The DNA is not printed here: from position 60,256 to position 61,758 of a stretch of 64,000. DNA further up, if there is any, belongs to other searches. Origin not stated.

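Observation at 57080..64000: Lower-GC block encoding an uncharacterised organic-acid / acyl-CoA module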

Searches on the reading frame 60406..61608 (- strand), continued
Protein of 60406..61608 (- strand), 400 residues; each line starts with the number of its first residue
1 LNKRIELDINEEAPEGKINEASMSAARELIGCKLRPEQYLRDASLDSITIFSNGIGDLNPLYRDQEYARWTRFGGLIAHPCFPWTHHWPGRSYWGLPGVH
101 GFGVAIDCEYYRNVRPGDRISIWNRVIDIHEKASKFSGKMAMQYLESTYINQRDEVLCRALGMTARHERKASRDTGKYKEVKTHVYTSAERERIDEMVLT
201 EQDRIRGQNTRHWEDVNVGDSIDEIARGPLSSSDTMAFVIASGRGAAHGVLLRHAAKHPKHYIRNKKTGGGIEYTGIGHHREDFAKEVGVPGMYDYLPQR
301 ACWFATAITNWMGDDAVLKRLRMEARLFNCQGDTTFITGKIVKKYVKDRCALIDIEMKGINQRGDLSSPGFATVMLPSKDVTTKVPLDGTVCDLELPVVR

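Call 59: get_annotated_region(hit=H3, flank=9000)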
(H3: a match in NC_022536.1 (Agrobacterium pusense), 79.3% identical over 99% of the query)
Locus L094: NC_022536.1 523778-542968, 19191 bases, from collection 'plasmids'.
description: Agrobacterium pusense plasmid IRBL74_p, complete sequence
organism: Agrobacterium pusense (NCBI taxid 648995)
taxonomy: Bacteria; Pseudomonadota; Alphaproteobacteria; Hyphomicrobiales; Rhizobiaceae; Agrobacterium; Agrobacterium pusense
host: -; source: -; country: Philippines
typing (MOB-suite, as given by PLSDB): conjugative; relaxase MOBP; mating-pair formation MPF_T
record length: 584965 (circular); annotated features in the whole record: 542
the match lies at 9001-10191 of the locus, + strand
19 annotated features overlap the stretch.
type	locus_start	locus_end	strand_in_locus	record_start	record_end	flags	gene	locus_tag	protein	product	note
CDS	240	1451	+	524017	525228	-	-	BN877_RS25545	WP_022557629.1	ABC transporter substrate-binding protein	-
CDS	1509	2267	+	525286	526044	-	-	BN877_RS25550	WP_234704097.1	SDR family oxidoreductase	-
CDS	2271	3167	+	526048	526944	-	-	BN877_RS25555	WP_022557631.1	NAD(P)-dependent oxidoreductase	-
CDS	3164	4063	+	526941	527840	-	-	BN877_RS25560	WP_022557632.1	branched-chain amino acid ABC transporter permease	GO:0015803 - branched-chain amino acid transport [Evidence IEA]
CDS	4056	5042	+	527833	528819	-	-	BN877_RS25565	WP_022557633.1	branched-chain amino acid ABC transporter permease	GO:0015803 - branched-chain amino acid transport [Evidence IEA]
CDS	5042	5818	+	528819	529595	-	-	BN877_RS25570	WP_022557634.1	ABC transporter ATP-binding protein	-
CDS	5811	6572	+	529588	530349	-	-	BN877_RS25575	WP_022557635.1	ABC transporter ATP-binding protein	-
CDS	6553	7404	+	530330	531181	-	-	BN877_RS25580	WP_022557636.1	N-acyl homoserine lactonase family protein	-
CDS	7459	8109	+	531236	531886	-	-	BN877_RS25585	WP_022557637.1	GntR family transcriptional regulator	-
CDS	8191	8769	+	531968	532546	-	-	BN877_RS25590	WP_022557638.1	cysteine hydrolase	-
CDS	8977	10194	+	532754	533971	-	-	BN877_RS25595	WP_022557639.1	MaoC family dehydratase N-terminal domain-containing protein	-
CDS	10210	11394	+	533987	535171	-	-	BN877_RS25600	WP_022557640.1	CoA transferase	-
CDS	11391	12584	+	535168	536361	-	-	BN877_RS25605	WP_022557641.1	CoA transferase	-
CDS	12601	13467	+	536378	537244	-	-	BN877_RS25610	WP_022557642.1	putative acyl-CoA dehydrogenase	-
CDS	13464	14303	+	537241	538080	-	-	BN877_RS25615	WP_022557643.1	CoA ester lyase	-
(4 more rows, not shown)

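Call 92: predict_structure(alignment_id=A2)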
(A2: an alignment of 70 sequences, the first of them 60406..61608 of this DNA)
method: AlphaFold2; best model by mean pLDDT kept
length: 400 residues; sequences in the alignment: 70
mean_pLDDT: 84.7   pTM: 0.88
mean pLDDT of the five models: 84.7, 84.2, 74.6, 73.9, 59.9
residues with pLDDT >= 90: 172; 70-90: 176; 50-70: 50; < 50: 2
segments of 3 or more residues with pLDDT < 50: none
pLDDT, mean of each block of 10 residues (from residue 1): 67 84 86 65 88 90 93 94 78 65 87 93 87 85 89 92 86 77 84 91 95 98 87 73 71 79 83 71 72 70 95 96 80 88 97 97 91 98 92 75
secondary structure, 60 per line:
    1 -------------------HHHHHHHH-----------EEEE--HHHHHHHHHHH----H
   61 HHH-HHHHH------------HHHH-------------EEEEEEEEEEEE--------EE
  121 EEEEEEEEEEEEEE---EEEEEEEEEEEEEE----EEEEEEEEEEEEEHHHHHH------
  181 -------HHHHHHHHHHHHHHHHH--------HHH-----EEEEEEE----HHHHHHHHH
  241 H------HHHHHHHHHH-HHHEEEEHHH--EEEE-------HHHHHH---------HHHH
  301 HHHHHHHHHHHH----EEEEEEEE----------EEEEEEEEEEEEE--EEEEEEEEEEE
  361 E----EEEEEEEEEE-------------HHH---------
elements in order: H20-27 E39-42 H45-55 H60-63 H65-69 H82-85 E99-110 E119-134 E138-151 E156-168 H169-174 H188-204 E221-227 H232-241 H248-257 E262-265 E271-274 H282-287 H297-312 E317-324 E335-347 E350-361 E366-375

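Call 93: search_protein_representatives(alignment_id=A2)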
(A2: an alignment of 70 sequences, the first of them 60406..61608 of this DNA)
Query: 70 sequences, 403 profile positions. Proteins with E-value up to 0.001 (for the whole library): 3784; up to 1e-10: 1653; up to 1e-30: 514. The best 150 are listed.
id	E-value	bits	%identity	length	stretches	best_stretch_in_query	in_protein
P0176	6.9e-229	776.0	-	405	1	8-403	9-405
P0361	5.8e-142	489.7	-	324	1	90-397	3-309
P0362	6.1e-138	476.5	-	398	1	16-385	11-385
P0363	3.7e-109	381.7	-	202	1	203-403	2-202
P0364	3.0e-108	378.7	-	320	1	16-286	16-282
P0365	1.5e-107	376.4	-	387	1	18-385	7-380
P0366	1.7e-106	373.0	-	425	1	16-283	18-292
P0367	2.6e-99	349.3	-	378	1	18-384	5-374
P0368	7.0e-98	344.6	-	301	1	222-403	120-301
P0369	8.1e-98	344.4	-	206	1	4-187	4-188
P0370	4.5e-97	341.9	-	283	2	117-264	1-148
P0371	1.5e-95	336.9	-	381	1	17-385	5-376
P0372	4.8e-87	308.9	-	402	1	18-383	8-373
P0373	8.7e-87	308.0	-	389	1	16-383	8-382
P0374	3.1e-86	306.2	-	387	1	17-383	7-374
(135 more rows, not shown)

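Call 95: fold_search(model_id=the predicted structure, library=pdb)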
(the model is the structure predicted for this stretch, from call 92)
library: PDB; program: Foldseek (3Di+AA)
matches with E <= 10: 1654; with E <= 0.001: 206
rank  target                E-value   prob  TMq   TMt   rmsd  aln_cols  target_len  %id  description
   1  4v12                  1.1e-17  1.00  0.57  0.67  11.6       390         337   14  Crystal structure of the MSMEG_6754 dehydratase from Mycobacterium smegmatis (released 2015-03-18)
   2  5i7n                  2.5e-17  1.00  0.60  0.73   9.8       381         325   15  MaoC-like dehydratase (released 2016-07-06)
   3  4e3e_A                1.9e-14  1.00  0.50  0.57   9.7       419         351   12  CRYSTAL STRUCTURE OF putative MaoC domain protein dehydratase from Chloroflexus aurantiacus J-10-fl (released 2012-03-21)
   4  8hgn                  7.2e-13  1.00  0.57  0.64   9.8       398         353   11  Crystal structure of MeaC (Mesaconyl-CoA hydratase) (released 2023-09-27)
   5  8huc_B                5.1e-12  1.00  0.42  0.61   9.8       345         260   12  Crystal structure of PaIch (Pec1) (released 2023-12-27)
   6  9p4w_A                8.0e-12  1.00  0.52  0.11  16.9       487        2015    9  Atomic model of wild type S. cerevisiae Fatty Acid Synthase (FAS) (released 2025-08-27)
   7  8huc_A                1.5e-11  1.00  0.47  0.70   5.7       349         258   11  Crystal structure of PaIch (Pec1) (released 2023-12-27)
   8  8huc_C                1.5e-11  1.00  0.47  0.70   6.0       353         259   12  Crystal structure of PaIch (Pec1) (released 2023-12-27)
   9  8khg_B                2.1e-11  1.00  0.44  0.63   9.3       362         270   12  Itaconyl-CoA hydratase PaIch (released 2024-05-15)
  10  9p4v_A                3.1e-11  1.00  0.49  0.11  16.9       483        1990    9  Atomic model of wild type S. cerevisiae Fatty Acid Synthase (FAS) in complex with Palmitoyl-CoA (in vitro binding) (released 2025-08-27)
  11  8huc_D                5.1e-11  1.00  0.48  0.71   5.8       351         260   12  Crystal structure of PaIch (Pec1) (released 2023-12-27)
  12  9d49_A                7.6e-11  1.00  0.51  0.11  16.9       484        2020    9  Atomic model of triple mutant S. cerevisiae Fatty Acid Synthase (FAS) in complex with Palmitoyl-CoA (in vitro binding) (released 2025-08-27)
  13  7mku_A                8.5e-11  1.00  0.48  0.62  10.7       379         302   13  Crystal Structure of ENOYL COA-HYDRATASE2 from Arabidopsis thaliana (released 2022-05-11)
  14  8khg_A                1.1e-10  1.00  0.47  0.67   9.6       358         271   12  Itaconyl-CoA hydratase PaIch (released 2024-05-15)
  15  7mku_B                1.3e-10  1.00  0.47  0.60   8.4       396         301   11  Crystal Structure of ENOYL COA-HYDRATASE2 from Arabidopsis thaliana (released 2022-05-11)
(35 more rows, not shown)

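Call 105: search_protein_families(library=ncbifam, proteins=[L091:12236-13402:+, L091:13399-14610:+, L091:15213-16022:+, L091:16055-16636:+, L091:2824-3666:+, L091:3726-4469:+, L091:4483-5412:+, L091:8886-9809:+, L091:209-1447:-, L091:21718-22713:+], max_evalue=1e-10)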
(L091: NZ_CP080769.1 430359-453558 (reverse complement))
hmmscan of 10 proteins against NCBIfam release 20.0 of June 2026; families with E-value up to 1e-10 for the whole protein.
L091:12236-13402:+ (388 aa): 7 families
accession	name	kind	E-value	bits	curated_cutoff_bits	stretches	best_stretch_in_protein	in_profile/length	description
NF052585.1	SucGlutTfsCaiB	equivalog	2.6e-32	111.9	750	1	10-386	4-384/394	succinate--glutarate CoA-transferase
NF041294.1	Scnl_mescCoAtase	equivalog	3.8e-30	105.3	700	1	15-386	5-379/381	succinyl-CoA:mesaconate CoA-transferase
NF008511.0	PRK11430.1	equivalog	1.1e-22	80.8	522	1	8-347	4-340/381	CoA:oxalate CoA-transferase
NF003809.0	PRK05398.1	subfamily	5.4e-20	71.4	442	1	11-222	2-207/416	formyl-CoA transferase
TIGR03253.1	oxalate_frc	equivalog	1.4e-19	70.1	504.2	1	13-227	3-211/416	formyl-CoA transferase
NF002914.1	PRK03525.1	equivalog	3.2e-17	62.6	413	1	13-357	9-348/400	L-carnitine CoA-transferase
TIGR04253.1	mesacon_CoA_iso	equivalog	1.4e-12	47.3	725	0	14-94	3-83/403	2-methylfumaryl-CoA isomerase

L091:13399-14610:+ (403 aa): 7 families
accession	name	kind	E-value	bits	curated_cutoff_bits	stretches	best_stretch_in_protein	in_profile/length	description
NF052585.1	SucGlutTfsCaiB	equivalog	1.2e-51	175.5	750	1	6-385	3-388/394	succinate--glutarate CoA-transferase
NF003809.0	PRK05398.1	subfamily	1.3e-50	172.2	442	1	8-207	2-202/416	formyl-CoA transferase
TIGR03253.1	oxalate_frc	equivalog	1e-48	166.1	504.2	1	9-402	2-416/416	formyl-CoA transferase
NF041294.1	Scnl_mescCoAtase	equivalog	4e-46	157.9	700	1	11-374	4-372/381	succinyl-CoA:mesaconate CoA-transferase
NF008511.0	PRK11430.1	equivalog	3.2e-42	145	522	1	4-343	3-342/381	CoA:oxalate CoA-transferase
NF002914.1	PRK03525.1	equivalog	1.3e-25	90.2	413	1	8-398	7-393/400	L-carnitine CoA-transferase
TIGR04253.1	mesacon_CoA_iso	equivalog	8.7e-23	80.9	725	1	11-400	3-398/403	2-methylfumaryl-CoA isomerase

L091:15213-16022:+ (269 aa): 2 families
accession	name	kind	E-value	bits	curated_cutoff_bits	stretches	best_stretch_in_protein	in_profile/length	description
NF038242.1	RipC_Ccl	equivalog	5.7e-48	163.7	375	1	6-261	2-265/268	itaconate degradation C-C-lyase RipC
TIGR01588.1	citE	equivalog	2.1e-34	118.9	443.4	1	3-261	1-280/288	citrate (pro-3S)-lyase subunit beta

L091:16055-16636:+ (193 aa): 0 families

L091:2824-3666:+ (280 aa): 0 families

L091:3726-4469:+ (247 aa): 200 families (the best 25 are shown)
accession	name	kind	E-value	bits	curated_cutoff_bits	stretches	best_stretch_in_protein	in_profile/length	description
NF004198.0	PRK05653.1-3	equivalog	8.6e-53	179.3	296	1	11-246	5-248/248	3-oxoacyl-ACP reductase FabG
NF009466.0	PRK12826.1-2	subfamily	3.9e-52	177.2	222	1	14-246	4-246/248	3-oxoacyl-ACP reductase FabG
TIGR01829.1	AcAcCoA_reduct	subfamily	8e-51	173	302.1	1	14-246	1-242/242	acetoacetyl-CoA reductase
NF009464.0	PRK12824.1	subfamily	8.4e-51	173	269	1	14-246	3-244/245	3-oxoacyl-ACP reductase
TIGR01830.1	3oxo_ACP_reduc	equivalog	2.3e-50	171.5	297.75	1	16-244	1-238/239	3-oxoacyl-[acyl-carrier-protein] reductase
NF005559.1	PRK07231.1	subfamily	6.9e-49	166.6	215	1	11-245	2-248/249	glucose 1-dehydrogenase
NF004791.0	PRK06138.1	equivalog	9.3e-48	162.7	312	1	10-244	2-249/252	SDR family oxidoreductase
NF004818.0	PRK06172.1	equivalog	1.6e-46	158.7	336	1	10-244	4-250/253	SDR family oxidoreductase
NF005390.0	PRK06935.1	equivalog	6e-46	156.9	369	1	9-244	11-255/258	2-dehydro-3-deoxy-D-gluconate 5-dehydrogenase KduD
NF009468.0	PRK12826.1-4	equivalog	1.8e-45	155.6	318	1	10-244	4-247/256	SDR family oxidoreductase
NF004197.0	PRK05653.1-1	equivalog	7e-45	153.6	332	1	10-246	4-248/249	3-oxoacyl-ACP reductase FabG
NF005095.0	PRK06523.1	subfamily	1.8e-44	152.2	231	1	8-244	5-257/261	oxidoreductase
TIGR01832.1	kduD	equivalog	3.8e-44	151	338.85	1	10-246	2-246/248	2-dehydro-3-deoxy-D-gluconate 5-dehydrogenase KduD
TIGR03971.1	SDR_subfam_1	subfamily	3.3e-43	147.9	300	1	49-245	60-269/271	mycofactocin-coupled SDR family oxidoreductase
NF009093.0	PRK12429.1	subfamily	4.3e-43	147.5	258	1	10-246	2-258/259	3-hydroxybutyrate dehydrogenase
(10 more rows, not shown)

L091:4483-5412:+ (309 aa): 8 families
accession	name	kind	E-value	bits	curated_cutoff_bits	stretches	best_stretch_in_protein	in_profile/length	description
NF008592.0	PRK11559.1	equivalog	1.1e-51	176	397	1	8-270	5-268/296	2-hydroxy-3-oxopropionate reductase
TIGR01692.1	HIBADH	equivalog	8.9e-51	172.9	291.6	1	10-291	1-286/288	3-hydroxyisobutyrate dehydrogenase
TIGR01505.1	tartro_sem_red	equivalog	1.6e-50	172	340.75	1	8-290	2-281/291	2-hydroxy-3-oxopropionate reductase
NF043037.1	ThreonDh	equivalog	8.9e-39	133.7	350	1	8-292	5-287/297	L-threonate dehydrogenase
NF012005.0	PRK15461.1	equivalog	1.3e-37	129.6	348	1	7-296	3-290/298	sulfolactaldehyde 3-reductase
NF011633.0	PRK15059.1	equivalog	4.6e-37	127.8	451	1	8-290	3-281/292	2-hydroxy-3-oxopropionate reductase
NF007161.0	PRK09599.1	subfamily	2e-17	63.4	271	1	8-193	3-190/302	NADP-dependent phosphogluconate dehydrogenase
TIGR00872.1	gnd_rel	equivalog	3.7e-12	46.1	297.2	1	8-196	3-191/299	phosphogluconate dehydrogenase (NAD(+)-dependent, decarboxylating)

L091:8886-9809:+ (307 aa): 0 families

L091:209-1447:- (412 aa): 7 families
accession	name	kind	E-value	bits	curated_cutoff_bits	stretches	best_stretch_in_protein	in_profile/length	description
NF041294.1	Scnl_mescCoAtase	equivalog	8.2e-37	127.2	700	1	9-346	7-347/381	succinyl-CoA:mesaconate CoA-transferase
NF003809.0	PRK05398.1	subfamily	5.9e-36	123.9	442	1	4-187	3-191/416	formyl-CoA transferase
TIGR03253.1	oxalate_frc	equivalog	1.4e-34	119.5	504.2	1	5-183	3-187/416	formyl-CoA transferase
NF052585.1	SucGlutTfsCaiB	equivalog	3.3e-34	118.2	750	1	3-377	5-386/394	succinate--glutarate CoA-transferase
NF008511.0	PRK11430.1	equivalog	4.7e-32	111.5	522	1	4-329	8-331/381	CoA:oxalate CoA-transferase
NF002914.1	PRK03525.1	equivalog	4.7e-20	71.9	413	1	5-396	9-398/400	L-carnitine CoA-transferase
TIGR04253.1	mesacon_CoA_iso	equivalog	2.4e-11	43.3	725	1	6-395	3-400/403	2-methylfumaryl-CoA isomerase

L091:21718-22713:+ (331 aa): 1 family
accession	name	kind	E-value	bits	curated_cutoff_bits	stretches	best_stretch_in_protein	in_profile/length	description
NF038242.1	RipC_Ccl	equivalog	1.2e-12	48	375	1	52-310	28-265/268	itaconate degradation C-C-lyase RipC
